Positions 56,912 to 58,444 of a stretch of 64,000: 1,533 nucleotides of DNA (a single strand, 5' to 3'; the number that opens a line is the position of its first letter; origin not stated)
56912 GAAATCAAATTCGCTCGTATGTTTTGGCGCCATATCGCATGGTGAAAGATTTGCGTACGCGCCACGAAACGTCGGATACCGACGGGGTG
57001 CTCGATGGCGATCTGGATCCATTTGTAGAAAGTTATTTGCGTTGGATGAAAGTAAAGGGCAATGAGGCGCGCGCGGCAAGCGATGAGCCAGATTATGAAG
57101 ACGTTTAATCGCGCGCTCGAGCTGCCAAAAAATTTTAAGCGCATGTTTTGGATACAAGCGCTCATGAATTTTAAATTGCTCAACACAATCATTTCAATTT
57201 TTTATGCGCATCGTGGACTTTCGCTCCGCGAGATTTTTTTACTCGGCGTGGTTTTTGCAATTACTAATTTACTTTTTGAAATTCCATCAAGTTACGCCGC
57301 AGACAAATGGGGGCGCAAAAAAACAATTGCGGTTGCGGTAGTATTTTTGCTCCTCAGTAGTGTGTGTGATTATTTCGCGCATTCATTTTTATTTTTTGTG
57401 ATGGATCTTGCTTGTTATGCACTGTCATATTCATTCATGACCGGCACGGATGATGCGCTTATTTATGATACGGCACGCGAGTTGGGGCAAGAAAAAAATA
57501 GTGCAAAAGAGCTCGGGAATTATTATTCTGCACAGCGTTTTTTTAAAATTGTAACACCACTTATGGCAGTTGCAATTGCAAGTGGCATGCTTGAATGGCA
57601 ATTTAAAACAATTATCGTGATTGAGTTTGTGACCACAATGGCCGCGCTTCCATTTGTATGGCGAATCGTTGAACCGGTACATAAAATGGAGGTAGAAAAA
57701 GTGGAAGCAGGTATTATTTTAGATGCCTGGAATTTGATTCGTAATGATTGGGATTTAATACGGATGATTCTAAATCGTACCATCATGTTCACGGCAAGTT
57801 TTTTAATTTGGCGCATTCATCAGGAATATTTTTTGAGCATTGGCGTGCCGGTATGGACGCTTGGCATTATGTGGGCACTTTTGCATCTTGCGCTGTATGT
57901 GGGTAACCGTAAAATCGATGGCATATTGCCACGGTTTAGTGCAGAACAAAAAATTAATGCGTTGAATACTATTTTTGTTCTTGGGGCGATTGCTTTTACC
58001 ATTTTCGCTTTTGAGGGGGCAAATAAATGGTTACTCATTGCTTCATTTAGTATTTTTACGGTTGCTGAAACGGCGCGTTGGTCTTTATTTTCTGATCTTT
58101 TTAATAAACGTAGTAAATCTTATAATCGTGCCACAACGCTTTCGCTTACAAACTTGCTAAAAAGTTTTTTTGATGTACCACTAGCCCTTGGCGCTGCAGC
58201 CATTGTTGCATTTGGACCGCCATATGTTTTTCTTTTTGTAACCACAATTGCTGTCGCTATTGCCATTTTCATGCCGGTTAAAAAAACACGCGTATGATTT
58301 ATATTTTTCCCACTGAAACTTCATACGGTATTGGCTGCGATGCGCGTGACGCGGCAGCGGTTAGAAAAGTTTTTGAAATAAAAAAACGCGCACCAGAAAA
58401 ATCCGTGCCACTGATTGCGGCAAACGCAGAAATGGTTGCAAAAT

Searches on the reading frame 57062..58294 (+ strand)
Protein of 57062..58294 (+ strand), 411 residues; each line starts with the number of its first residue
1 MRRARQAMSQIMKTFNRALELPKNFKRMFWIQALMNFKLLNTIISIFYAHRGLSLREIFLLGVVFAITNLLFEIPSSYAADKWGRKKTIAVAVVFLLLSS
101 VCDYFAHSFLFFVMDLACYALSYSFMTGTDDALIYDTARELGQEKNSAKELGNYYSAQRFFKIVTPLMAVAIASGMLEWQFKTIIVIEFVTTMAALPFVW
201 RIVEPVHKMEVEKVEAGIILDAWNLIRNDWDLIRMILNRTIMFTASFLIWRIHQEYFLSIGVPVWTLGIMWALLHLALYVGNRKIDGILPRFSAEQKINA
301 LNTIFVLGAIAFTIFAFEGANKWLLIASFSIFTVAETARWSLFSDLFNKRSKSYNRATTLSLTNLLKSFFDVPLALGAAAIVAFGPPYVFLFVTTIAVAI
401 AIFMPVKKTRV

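Call 89: search_protein_families(library=pfam, max_evalue=0.0001, proteins=[window:57062-58294:+])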
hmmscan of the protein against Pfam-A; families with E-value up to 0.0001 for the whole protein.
window:57062-58294:+ (411 aa): 1 family
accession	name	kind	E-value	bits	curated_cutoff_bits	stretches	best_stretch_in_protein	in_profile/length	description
PF07690.21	MFS_1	-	2.4e-18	66.6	33.4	1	34-368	9-340/347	Major Facilitator Superfamily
